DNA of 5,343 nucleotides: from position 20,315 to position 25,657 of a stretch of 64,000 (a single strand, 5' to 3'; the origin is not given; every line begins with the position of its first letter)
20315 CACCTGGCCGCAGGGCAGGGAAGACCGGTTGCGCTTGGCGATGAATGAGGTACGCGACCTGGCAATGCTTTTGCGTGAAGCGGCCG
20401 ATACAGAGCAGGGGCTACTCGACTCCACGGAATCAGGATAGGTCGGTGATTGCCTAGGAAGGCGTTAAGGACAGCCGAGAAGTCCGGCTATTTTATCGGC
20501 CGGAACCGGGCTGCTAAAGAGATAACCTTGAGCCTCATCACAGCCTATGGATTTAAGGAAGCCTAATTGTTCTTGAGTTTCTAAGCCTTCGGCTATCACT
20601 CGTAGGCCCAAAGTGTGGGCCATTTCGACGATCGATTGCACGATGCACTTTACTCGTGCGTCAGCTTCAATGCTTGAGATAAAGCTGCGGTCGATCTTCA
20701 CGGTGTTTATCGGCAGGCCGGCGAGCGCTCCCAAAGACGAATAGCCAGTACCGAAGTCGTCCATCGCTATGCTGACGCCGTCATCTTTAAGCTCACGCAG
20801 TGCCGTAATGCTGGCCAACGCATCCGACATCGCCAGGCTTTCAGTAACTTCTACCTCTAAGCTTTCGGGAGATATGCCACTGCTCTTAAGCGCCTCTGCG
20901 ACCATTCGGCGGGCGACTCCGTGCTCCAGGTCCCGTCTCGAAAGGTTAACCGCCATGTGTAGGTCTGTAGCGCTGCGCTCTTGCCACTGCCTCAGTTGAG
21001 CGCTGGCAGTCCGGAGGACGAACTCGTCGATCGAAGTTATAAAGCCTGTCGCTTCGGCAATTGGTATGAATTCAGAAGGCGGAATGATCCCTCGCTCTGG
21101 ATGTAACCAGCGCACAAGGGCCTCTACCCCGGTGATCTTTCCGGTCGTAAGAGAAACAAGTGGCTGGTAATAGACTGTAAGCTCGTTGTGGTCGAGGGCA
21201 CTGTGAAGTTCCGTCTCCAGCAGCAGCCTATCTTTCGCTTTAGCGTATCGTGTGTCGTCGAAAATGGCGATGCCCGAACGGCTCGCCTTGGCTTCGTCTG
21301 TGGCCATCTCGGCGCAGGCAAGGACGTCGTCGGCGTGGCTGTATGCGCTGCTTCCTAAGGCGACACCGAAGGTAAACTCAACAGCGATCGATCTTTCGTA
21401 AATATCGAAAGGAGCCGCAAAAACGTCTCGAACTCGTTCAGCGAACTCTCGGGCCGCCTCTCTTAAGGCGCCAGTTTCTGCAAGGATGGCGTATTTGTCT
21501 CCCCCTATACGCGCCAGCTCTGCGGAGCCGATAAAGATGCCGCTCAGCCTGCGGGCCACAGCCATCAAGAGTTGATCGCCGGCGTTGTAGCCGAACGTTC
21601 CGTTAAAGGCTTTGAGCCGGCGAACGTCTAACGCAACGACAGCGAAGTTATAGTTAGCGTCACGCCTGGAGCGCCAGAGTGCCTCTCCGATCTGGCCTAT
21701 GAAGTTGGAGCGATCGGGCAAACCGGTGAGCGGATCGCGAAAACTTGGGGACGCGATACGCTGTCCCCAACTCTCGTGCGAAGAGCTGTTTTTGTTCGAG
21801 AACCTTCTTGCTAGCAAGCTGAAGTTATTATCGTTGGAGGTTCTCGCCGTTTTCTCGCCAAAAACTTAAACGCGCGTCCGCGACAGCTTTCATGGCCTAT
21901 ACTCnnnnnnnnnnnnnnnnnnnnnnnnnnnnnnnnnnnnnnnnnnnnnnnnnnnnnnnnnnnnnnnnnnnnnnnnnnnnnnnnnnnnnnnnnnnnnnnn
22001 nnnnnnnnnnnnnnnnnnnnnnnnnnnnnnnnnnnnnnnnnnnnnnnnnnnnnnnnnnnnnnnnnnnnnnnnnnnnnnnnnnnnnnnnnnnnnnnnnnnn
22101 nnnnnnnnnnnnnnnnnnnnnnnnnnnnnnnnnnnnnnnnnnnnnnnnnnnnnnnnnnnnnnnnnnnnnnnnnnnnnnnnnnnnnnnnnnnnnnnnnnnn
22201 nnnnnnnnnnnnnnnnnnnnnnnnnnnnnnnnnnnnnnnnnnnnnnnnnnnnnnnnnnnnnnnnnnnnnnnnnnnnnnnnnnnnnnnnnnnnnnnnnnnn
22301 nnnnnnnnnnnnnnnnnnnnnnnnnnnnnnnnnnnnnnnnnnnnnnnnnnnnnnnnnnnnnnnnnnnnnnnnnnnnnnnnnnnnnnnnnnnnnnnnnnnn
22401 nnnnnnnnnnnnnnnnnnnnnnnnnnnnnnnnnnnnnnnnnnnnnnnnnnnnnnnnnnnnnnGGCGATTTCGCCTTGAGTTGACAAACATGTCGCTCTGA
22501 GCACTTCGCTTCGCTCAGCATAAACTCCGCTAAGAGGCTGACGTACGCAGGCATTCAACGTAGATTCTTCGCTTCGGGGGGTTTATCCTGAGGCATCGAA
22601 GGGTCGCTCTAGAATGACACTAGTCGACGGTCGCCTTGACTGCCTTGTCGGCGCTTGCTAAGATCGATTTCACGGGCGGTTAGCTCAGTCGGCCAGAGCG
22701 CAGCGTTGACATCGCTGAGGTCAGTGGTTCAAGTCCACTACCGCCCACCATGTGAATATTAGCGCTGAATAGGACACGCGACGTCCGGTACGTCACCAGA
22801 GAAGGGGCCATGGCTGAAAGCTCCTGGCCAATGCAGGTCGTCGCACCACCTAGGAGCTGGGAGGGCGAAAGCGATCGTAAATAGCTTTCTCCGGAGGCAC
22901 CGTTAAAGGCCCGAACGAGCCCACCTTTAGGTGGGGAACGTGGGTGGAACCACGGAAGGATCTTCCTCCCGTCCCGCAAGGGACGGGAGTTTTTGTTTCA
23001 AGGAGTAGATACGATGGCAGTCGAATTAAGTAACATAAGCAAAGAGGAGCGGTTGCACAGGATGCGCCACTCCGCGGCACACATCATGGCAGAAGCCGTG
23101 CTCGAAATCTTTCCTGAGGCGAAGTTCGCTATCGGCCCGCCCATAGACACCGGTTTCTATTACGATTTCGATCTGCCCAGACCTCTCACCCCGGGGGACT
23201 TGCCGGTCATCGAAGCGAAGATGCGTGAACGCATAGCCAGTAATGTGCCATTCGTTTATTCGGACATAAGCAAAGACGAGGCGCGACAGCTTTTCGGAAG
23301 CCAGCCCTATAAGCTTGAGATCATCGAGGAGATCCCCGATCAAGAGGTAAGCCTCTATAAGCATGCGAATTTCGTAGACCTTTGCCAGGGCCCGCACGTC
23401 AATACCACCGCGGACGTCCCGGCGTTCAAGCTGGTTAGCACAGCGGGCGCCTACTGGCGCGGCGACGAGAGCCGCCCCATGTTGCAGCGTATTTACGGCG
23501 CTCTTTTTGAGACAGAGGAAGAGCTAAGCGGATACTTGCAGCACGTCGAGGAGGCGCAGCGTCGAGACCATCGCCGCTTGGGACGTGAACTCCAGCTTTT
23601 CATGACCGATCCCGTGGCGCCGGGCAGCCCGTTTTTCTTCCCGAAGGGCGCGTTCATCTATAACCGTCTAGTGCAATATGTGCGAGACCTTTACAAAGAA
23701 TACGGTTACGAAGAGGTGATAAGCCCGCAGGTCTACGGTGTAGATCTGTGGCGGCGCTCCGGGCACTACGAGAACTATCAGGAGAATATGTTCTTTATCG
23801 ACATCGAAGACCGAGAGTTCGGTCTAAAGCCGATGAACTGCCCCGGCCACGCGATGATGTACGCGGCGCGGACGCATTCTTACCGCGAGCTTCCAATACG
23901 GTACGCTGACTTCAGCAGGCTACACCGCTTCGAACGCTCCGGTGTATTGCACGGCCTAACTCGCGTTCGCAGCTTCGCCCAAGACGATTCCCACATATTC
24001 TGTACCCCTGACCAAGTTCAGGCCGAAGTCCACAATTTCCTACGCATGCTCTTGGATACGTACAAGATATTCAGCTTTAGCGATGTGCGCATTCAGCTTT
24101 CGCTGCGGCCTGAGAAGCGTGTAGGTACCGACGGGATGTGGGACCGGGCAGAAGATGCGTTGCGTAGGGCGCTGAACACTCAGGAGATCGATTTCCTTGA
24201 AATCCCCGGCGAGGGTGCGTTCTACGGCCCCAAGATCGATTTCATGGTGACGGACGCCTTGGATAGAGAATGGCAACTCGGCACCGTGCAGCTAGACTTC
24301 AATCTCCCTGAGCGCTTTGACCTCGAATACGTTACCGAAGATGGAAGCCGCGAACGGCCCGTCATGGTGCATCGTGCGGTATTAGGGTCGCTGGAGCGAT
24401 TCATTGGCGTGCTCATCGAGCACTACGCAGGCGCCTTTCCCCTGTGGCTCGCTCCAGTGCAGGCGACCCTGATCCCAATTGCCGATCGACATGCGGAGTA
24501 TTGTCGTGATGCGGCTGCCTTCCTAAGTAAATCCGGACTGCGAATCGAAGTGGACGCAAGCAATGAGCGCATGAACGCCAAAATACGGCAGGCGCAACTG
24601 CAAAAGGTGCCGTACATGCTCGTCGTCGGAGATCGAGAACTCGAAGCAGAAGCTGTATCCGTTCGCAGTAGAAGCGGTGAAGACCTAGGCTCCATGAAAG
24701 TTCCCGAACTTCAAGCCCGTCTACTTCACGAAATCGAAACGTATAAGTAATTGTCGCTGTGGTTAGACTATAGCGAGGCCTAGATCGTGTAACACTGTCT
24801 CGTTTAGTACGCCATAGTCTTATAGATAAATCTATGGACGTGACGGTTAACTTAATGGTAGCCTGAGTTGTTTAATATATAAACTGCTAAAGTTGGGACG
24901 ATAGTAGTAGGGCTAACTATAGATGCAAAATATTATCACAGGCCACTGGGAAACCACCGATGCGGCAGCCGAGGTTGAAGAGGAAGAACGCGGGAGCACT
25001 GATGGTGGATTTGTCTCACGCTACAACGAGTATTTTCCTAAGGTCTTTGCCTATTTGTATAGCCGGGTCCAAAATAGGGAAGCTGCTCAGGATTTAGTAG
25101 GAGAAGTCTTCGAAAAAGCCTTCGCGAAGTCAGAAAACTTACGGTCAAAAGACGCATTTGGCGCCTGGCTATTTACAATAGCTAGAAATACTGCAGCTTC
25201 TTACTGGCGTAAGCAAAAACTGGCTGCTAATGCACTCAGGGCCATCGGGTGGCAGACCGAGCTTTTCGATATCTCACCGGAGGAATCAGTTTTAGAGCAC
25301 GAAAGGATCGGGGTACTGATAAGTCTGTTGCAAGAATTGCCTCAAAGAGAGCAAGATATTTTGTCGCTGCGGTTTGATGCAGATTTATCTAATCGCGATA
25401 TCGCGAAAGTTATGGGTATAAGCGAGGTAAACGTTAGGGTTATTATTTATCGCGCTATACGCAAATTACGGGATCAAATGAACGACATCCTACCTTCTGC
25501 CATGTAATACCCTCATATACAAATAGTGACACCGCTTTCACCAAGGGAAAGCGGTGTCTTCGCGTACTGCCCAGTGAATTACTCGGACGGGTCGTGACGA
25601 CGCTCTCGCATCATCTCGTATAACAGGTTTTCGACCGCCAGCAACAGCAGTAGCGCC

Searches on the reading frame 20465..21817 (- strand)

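Call 68: search_protein_families(library=pfam, max_evalue=0.0001, proteins=[window:20465-21817:-])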
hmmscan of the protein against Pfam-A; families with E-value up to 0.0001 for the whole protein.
window:20465-21817:- (450 aa): 2 families
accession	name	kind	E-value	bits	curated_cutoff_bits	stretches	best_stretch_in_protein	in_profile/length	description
PF00563.25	EAL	-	3.2e-72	243.1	31.3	1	203-437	3-236/236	EAL domain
PF00990.26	GGDEF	-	4.6e-26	92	23.8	1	26-180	2-158/161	Diguanylate cyclase, GGDEF domain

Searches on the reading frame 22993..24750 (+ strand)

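Call 68: search_protein_families(library=pfam, max_evalue=0.0001, proteins=[window:22993-24750:+])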
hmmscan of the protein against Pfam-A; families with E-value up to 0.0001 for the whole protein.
window:22993-24750:+ (585 aa): 3 families
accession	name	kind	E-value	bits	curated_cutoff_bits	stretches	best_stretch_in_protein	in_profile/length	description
PF00587.30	tRNA-synt_2b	-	5.7e-47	160.5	29.3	1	270-478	5-179/179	tRNA synthetase class II core domain (G, H, P, S and T)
PF03129.25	HGTP_anticodon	-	3.6e-21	75.5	21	1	490-577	1-91/94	Anticodon binding domain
PF07973.19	tRNA_SAD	-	9e-13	48.4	24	1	119-168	1-44/44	Threonyl and Alanyl tRNA synthetase second additional domain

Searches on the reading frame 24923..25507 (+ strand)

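Call 68: search_protein_families(library=pfam, max_evalue=0.0001, proteins=[window:24923-25507:+])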
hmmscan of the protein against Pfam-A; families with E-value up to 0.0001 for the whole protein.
window:24923-25507:+ (194 aa): 4 families
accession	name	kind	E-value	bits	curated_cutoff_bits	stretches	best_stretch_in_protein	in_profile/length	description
PF04542.20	Sigma70_r2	-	5.1e-15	55.4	24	1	34-99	2-69/71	Sigma-70 region 2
PF04545.22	Sigma70_r4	-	2.1e-14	53.2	24.1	1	135-183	1-49/50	Sigma-70, region 4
PF08281.18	Sigma70_r4_2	-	4.1e-13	49.2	25.7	1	132-182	4-54/54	Sigma-70, region 4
PF00196.25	GerE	-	1.7e-05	24.8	23.5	1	139-183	3-46/57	Bacterial regulatory proteins, luxR family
